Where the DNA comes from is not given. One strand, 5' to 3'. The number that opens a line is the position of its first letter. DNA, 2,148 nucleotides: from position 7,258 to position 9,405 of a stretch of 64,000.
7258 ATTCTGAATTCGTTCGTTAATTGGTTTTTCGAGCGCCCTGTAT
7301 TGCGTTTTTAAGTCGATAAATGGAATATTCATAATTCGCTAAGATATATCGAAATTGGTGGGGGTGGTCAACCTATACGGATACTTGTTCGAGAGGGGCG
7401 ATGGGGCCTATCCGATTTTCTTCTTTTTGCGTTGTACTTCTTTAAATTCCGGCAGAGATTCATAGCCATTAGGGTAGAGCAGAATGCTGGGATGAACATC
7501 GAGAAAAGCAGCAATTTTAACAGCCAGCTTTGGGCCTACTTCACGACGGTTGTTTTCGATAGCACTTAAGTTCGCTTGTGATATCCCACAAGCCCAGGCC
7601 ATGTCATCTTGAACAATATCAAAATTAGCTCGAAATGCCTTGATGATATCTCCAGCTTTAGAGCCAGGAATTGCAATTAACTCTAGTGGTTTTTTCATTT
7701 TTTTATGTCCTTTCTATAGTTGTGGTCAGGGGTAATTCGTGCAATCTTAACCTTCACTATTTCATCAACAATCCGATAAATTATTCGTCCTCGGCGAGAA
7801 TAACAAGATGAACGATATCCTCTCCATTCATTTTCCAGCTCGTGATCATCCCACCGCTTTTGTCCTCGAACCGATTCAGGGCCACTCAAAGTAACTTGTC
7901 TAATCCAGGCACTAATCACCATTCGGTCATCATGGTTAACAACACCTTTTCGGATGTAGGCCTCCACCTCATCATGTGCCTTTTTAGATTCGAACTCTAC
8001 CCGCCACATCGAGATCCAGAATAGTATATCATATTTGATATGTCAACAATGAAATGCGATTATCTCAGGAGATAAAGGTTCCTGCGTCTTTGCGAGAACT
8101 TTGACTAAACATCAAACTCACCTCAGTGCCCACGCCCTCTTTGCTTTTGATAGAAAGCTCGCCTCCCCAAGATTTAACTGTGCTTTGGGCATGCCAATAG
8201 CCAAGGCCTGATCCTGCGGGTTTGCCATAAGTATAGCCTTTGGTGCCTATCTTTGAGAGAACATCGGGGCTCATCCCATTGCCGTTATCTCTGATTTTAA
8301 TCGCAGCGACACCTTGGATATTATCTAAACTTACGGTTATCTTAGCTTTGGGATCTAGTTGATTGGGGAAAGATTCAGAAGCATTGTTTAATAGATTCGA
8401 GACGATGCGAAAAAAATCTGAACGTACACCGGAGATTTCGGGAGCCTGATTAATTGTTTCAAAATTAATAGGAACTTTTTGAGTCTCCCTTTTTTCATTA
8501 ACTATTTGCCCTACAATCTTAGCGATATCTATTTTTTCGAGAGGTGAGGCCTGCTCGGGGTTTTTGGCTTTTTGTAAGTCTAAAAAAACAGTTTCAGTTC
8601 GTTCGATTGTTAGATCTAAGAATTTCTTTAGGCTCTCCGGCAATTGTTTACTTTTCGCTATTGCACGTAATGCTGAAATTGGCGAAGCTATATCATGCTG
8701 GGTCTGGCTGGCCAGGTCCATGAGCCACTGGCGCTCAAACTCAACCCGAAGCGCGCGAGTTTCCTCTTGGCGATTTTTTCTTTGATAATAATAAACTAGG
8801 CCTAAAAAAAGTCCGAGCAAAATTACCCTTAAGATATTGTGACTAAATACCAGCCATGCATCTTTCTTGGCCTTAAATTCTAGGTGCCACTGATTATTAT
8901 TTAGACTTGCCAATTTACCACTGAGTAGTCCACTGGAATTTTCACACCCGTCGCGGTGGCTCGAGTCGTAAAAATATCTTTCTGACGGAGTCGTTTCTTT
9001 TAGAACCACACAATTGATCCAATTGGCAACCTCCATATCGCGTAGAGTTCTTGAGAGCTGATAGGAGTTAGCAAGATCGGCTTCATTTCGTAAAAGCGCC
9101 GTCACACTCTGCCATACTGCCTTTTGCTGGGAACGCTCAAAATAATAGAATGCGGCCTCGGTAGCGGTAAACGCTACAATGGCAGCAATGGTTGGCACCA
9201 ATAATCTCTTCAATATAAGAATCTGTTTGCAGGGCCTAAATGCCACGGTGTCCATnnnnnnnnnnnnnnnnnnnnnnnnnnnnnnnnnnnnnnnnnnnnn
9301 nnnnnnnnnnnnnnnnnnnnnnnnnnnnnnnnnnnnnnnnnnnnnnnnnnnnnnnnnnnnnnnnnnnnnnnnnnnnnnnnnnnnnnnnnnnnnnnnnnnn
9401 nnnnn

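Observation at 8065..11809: Four-gene unit: small secreted protein, transporter-less membrane-anchored SBP, miniature YcaO and orphan histidine kinase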

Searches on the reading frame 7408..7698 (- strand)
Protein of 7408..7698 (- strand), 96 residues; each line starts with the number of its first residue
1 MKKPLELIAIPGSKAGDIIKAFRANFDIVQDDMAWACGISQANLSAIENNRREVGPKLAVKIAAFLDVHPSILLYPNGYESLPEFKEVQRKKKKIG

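Call 66: search_protein_families(library=pfam, proteins=[window:7408-7698:-], max_evalue=0.001)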
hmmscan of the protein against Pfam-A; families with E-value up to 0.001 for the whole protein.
window:7408-7698:- (96 aa): 2 families
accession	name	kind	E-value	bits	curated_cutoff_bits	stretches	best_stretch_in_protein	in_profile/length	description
PF01381.28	HTH_3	-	5e-09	36.5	23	1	19-72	1-54/55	Helix-turn-helix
PF12844.13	HTH_19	-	7.3e-05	23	30.2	1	19-72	4-57/64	Helix-turn-helix domain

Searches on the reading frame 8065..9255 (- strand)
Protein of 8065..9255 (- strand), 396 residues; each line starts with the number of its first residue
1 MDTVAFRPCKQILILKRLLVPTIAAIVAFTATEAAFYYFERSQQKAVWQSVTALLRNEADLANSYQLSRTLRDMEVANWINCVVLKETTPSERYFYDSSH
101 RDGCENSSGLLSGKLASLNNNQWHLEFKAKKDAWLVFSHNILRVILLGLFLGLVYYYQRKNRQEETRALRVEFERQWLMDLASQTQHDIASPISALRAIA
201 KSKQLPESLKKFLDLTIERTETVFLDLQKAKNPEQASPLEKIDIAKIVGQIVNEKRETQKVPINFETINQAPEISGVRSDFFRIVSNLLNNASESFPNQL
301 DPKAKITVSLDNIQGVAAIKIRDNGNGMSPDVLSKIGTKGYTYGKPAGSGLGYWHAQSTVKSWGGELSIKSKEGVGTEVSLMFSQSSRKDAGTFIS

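Call 3: search_protein_families(library=pfam, proteins=[window:8065-9255:-], max_evalue=1)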
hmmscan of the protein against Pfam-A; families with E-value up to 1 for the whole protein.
window:8065-9255:- (396 aa): 4 families
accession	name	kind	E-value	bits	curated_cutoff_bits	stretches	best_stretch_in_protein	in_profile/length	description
PF02518.31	HATPase_c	-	3.1e-16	60.2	26.4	1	278-383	3-107/111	Histidine kinase-, DNA gyrase B-, and HSP90-like ATPase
PF14501.12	HATPase_c_5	-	1.9e-05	24.9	22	1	279-374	4-93/102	GHKL domain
PF13589.12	HATPase_c_3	-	0.0091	16.5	25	1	298-337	20-53/137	Histidine kinase-, DNA gyrase B-, and HSP90-like ATPase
PF18980.5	DUF5716_C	-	0.13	11.7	34.7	1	28-87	32-91/296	Family of unknown function (DUF5716) C-terminal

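Call 4: search_protein_families(library=ncbifam, proteins=[window:8065-9255:-], max_evalue=1)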
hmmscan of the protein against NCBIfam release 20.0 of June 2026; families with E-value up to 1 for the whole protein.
window:8065-9255:- (396 aa): 61 families (the best 25 are shown)
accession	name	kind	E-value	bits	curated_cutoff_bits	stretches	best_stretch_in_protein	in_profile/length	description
TIGR02916.1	PEP_his_kin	equivalog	4.5e-18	65.2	300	1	214-382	518-677/679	XrtA/PEP-CTERM system histidine kinase PrsK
NF008468.0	PRK11360.1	equivalog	6.8e-18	64.3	646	1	185-389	403-612/616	two-component system sensor histidine kinase AtoS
NF007688.0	PRK10364.1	equivalog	1.3e-14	53.8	479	1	140-386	201-452/460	two-component system sensor histidine kinase ZraS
NF053867.1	SprKinKinDBac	equivalog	1e-13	50.6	775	1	134-385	243-497/500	sporulation kinase KinD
NF052574.1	HisKinEspCMyxo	equivalog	1.9e-13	49.5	1200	1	266-386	516-638/785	serine histidine kinase EspC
TIGR02966.1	phoR_proteo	equivalog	2.9e-13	49.5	334.2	1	224-383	171-333/333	phosphate regulon sensor histidine kinase PhoR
NF008298.1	PRK11086.1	subfamily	1.6e-12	46.6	520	1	259-382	402-522/529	DcuS/MalK family sensor histidine kinase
NF008312.0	PRK11100.1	equivalog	1.8e-11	43.6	356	1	177-385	255-474/477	two-component system sensor histidine kinase CreC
NF046044.1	PnpS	equivalog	4.1e-11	42.5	400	1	224-383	227-389/390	two-component system histidine kinase PnpS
NF010411.0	PRK13837.1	equivalog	1.5e-10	39.8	647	1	240-390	518-680/828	two-component system VirA-like sensor kinase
NF041735.1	hist_kin_RppB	equivalog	1.8e-10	40.2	400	1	225-380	274-434/438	two-component system sensor histidine kinase RppB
NF052573.1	HisKinEspAMyxo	equivalog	2.8e-10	38.9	1400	1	196-382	416-608/755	serine histidine kinase EspA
NF038334.1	malate_HK_MalK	exception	1.4e-09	37.2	800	1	273-387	416-527/533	malate sensor histidine kinase MalK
NF041945.1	LuxN_Vibrio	equivalog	2.3e-09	36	1550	1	281-384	578-680/839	quorum-sensing autoinducer 1 sensor kinase/phosphatase LuxN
NF033092.0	HK_WalK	equivalog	2.6e-09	36.2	725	1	211-382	410-591/594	cell wall metabolism sensor histidine kinase WalK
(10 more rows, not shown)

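Call 65: search_protein_families(library=padloc, proteins=[window:8065-9255:-], max_evalue=0.01)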
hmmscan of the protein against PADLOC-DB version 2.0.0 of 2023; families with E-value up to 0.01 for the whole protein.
window:8065-9255:- (396 aa): 0 families

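Call 70: search_solved_structures(query=window:8065-9255:-, max_evalue=0.00001)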
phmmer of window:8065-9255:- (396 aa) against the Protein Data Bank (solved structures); distinct sequences matched with E-value up to 0.00001: 10.
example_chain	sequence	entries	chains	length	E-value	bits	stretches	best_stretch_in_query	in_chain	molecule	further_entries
3d36_A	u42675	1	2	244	1.5e-12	50.3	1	177-391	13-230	Sporulation kinase B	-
9jfj_A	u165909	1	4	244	3.5e-10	42.5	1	177-384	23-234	Sensor histidine kinase ZraS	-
8u4x_A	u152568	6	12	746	1.8e-08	36.8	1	269-379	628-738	histidine kinase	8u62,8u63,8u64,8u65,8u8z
2c2a_A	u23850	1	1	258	8.1e-08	34.7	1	180-379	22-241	SENSOR HISTIDINE KINASE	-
6azr_A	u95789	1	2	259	8.1e-08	34.7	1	179-379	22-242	Sensor histidine kinase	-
5uht_A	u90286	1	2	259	8.1e-08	34.7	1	179-379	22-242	Sensor histidine kinase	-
3dge_A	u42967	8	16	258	8.2e-08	34.7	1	180-379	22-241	Sensor protein | Histidine kinase | Sensor histidine kinase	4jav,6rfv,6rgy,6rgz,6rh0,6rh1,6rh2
3a0r_A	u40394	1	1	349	1e-06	31.1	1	176-373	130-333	Sensor protein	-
4jas_A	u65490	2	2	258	1e-06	31.1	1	180-379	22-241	Histidine kinase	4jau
6rh7_A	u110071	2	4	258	1.2e-06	30.8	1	184-379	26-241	Sensor histidine kinase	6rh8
